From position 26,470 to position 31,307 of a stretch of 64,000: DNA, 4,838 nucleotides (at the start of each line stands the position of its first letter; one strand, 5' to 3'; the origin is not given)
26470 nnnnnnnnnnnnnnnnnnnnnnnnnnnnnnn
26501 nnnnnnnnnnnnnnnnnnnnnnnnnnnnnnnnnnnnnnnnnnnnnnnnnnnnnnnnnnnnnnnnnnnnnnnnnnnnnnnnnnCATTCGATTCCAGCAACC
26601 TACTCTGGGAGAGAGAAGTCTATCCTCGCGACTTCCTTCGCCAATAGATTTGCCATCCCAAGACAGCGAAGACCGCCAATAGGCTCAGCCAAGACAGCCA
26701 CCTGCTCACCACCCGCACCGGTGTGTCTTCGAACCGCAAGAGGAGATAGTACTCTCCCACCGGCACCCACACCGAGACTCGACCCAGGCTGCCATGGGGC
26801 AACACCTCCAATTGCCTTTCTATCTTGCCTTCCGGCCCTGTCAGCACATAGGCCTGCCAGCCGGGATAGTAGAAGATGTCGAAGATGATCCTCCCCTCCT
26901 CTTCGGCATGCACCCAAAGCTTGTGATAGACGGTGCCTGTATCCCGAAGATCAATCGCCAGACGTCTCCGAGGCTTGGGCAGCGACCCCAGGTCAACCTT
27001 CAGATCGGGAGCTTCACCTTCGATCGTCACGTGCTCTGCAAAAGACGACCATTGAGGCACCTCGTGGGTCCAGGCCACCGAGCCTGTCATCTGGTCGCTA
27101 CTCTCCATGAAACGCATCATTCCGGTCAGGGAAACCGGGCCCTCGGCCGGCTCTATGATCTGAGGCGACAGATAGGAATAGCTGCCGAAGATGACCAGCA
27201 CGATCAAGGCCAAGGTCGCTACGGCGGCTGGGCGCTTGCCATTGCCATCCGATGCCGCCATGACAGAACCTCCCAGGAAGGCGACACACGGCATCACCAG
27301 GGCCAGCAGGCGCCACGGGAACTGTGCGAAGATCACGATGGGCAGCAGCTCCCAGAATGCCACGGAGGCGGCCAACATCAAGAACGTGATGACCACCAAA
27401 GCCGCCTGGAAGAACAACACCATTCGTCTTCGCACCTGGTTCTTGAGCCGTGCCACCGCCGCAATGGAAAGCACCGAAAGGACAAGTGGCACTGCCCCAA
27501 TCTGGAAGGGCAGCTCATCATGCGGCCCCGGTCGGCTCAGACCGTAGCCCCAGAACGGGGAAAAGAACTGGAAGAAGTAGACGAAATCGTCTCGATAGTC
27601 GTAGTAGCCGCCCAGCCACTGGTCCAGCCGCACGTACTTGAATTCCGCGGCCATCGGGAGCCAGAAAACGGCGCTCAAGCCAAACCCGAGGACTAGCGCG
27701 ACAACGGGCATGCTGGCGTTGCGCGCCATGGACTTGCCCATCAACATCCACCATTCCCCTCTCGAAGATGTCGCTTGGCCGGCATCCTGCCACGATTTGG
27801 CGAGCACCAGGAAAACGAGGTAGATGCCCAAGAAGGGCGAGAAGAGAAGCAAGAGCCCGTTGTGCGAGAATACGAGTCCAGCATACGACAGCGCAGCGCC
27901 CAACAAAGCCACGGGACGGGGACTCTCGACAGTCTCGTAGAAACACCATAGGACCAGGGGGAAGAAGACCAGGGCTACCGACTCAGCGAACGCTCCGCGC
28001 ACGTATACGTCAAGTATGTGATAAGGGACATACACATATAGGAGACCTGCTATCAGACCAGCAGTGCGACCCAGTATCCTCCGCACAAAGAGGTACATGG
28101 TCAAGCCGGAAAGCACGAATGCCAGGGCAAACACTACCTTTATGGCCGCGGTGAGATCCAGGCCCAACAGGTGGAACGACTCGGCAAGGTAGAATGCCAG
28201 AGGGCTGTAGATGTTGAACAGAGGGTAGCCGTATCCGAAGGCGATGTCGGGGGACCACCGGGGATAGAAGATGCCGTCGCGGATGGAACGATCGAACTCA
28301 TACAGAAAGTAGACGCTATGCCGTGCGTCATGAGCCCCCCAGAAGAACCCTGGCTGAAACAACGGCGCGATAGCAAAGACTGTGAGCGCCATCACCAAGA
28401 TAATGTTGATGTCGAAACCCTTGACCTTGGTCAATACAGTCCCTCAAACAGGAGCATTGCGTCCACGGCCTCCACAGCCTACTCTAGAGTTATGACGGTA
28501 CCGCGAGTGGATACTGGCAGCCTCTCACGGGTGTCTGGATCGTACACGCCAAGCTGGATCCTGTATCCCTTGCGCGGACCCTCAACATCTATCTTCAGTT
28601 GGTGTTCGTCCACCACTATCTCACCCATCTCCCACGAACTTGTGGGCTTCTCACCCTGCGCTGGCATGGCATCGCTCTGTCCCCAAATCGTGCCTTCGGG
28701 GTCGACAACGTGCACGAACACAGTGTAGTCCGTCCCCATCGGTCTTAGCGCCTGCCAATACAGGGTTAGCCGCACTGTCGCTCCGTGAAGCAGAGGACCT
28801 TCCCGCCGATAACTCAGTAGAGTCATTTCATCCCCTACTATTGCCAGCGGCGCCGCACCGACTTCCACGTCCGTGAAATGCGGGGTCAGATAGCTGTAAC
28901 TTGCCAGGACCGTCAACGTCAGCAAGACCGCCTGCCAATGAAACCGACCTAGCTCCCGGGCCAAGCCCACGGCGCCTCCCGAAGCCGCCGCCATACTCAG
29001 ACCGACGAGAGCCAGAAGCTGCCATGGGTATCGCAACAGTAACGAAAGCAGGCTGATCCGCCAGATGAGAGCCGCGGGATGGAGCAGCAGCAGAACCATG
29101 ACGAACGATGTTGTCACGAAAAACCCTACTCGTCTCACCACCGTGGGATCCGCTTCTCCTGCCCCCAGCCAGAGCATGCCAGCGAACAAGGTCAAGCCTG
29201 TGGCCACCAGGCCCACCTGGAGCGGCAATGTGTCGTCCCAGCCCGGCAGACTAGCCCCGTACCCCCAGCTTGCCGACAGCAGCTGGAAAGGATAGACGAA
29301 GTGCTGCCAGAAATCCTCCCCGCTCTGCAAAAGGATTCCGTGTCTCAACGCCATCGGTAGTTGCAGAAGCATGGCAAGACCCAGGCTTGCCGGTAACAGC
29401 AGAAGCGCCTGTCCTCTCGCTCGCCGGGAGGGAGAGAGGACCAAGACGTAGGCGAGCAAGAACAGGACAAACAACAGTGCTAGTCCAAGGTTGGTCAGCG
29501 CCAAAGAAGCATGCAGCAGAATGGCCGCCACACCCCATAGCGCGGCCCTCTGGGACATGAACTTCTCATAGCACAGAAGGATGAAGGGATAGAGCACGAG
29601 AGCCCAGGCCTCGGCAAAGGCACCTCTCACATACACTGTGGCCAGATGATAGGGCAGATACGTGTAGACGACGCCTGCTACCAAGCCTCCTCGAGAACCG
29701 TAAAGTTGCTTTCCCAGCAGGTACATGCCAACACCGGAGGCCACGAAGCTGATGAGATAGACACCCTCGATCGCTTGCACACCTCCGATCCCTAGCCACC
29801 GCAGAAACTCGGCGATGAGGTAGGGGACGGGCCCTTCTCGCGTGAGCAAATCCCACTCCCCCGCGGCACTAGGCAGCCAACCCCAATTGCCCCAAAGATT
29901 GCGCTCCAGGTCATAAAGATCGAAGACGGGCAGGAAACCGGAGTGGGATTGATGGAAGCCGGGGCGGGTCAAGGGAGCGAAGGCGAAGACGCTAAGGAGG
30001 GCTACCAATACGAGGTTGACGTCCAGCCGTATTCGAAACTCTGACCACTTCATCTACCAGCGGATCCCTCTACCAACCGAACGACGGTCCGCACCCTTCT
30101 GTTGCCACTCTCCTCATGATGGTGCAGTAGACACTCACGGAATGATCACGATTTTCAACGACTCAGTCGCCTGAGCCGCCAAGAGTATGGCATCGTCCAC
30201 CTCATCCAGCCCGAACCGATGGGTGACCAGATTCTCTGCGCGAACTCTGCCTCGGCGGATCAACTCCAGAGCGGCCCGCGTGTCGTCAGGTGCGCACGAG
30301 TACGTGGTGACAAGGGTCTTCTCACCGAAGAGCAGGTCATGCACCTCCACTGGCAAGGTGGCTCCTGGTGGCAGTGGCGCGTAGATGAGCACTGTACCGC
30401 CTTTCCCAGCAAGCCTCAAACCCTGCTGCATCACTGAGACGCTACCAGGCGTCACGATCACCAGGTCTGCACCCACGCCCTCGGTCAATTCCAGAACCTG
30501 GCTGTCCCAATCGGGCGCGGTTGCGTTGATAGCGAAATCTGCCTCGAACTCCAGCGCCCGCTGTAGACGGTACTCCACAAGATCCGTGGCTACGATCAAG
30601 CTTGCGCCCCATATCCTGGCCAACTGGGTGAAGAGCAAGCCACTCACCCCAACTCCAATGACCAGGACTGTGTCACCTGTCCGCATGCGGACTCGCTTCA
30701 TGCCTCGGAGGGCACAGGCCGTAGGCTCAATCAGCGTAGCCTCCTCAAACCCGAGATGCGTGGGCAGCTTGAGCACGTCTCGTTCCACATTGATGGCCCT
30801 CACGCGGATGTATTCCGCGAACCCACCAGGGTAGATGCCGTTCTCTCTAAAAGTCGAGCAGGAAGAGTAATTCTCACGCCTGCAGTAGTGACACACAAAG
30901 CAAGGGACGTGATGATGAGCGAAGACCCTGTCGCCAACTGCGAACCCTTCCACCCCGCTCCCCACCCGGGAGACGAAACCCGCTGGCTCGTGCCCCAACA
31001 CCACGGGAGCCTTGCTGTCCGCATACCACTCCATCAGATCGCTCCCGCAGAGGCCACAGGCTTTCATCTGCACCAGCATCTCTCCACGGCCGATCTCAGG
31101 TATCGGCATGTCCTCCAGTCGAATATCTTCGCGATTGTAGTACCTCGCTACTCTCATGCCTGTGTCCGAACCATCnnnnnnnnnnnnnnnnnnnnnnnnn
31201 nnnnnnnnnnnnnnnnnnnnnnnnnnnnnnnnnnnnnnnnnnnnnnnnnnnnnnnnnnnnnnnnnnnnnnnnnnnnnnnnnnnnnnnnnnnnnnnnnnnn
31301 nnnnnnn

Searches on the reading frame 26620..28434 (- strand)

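Call 19: search_protein_families(library=pfam, proteins=[window:26620-28434:-], max_evalue=0.001)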
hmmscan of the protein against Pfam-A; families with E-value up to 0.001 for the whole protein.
window:26620-28434:- (604 aa): 3 families
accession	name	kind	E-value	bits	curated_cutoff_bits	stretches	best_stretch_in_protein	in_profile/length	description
PF13231.12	PMT_2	-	1.5e-08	35.4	26.1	1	78-213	4-140/160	Dolichyl-phosphate-mannose-protein mannosyltransferase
PF10131.15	PTPS_related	-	5.2e-06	25.6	26.4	1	73-425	1-310/621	6-pyruvoyl-tetrahydropterin synthase related domain; membrane protein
PF25258.1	DUF7859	-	0.00087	19.6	27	0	100-121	19-37/49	Family of unknown function (DUF7859)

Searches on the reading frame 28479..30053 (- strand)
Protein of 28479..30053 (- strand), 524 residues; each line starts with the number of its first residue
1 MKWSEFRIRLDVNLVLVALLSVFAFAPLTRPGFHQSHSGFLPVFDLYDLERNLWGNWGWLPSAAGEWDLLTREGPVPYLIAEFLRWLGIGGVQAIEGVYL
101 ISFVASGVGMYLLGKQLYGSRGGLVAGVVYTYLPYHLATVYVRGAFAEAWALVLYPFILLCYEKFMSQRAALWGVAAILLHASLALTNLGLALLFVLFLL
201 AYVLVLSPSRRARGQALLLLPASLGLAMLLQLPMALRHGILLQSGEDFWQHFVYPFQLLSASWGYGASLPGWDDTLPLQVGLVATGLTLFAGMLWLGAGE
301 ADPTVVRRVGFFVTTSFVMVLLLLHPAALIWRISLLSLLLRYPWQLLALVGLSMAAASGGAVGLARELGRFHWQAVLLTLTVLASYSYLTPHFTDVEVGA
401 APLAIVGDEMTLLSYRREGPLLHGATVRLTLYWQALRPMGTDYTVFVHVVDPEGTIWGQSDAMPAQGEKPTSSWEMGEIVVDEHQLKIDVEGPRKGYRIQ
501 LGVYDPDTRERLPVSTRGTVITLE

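Call 19: search_protein_families(library=pfam, proteins=[window:28479-30053:-], max_evalue=0.001)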
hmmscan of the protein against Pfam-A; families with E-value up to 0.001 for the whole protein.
window:28479-30053:- (524 aa): 1 family
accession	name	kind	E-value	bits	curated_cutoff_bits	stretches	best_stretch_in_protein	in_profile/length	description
PF10131.15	PTPS_related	-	0.00056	18.9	26.4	0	74-326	5-254/621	6-pyruvoyl-tetrahydropterin synthase related domain; membrane protein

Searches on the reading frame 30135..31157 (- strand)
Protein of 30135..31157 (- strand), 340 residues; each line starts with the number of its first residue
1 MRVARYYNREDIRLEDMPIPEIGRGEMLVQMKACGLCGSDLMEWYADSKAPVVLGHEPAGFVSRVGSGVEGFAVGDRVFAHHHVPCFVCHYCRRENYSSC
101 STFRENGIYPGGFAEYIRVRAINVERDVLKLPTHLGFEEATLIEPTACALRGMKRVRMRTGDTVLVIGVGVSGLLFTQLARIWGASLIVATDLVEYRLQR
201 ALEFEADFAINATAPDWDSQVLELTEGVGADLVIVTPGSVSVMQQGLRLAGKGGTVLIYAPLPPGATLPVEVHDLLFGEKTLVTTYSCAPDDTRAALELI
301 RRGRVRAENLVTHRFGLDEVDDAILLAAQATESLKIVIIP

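Call 20: search_protein_families(library=pfam, proteins=[window:30135-31157:-], max_evalue=0.001)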
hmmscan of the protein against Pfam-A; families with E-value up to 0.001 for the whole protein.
window:30135-31157:- (340 aa): 3 families
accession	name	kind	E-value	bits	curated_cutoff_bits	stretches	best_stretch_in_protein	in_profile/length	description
PF08240.17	ADH_N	-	4.5e-26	91.6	23.5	1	23-123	1-98/104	Alcohol dehydrogenase GroES-like domain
PF00107.32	ADH_zinc_N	-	7.2e-23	81.4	31.8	1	173-300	3-127/129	Zinc-binding dehydrogenase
PF13602.12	ADH_zinc_N_2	-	3.2e-05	25.3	27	1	205-338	2-134/134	Zinc-binding dehydrogenase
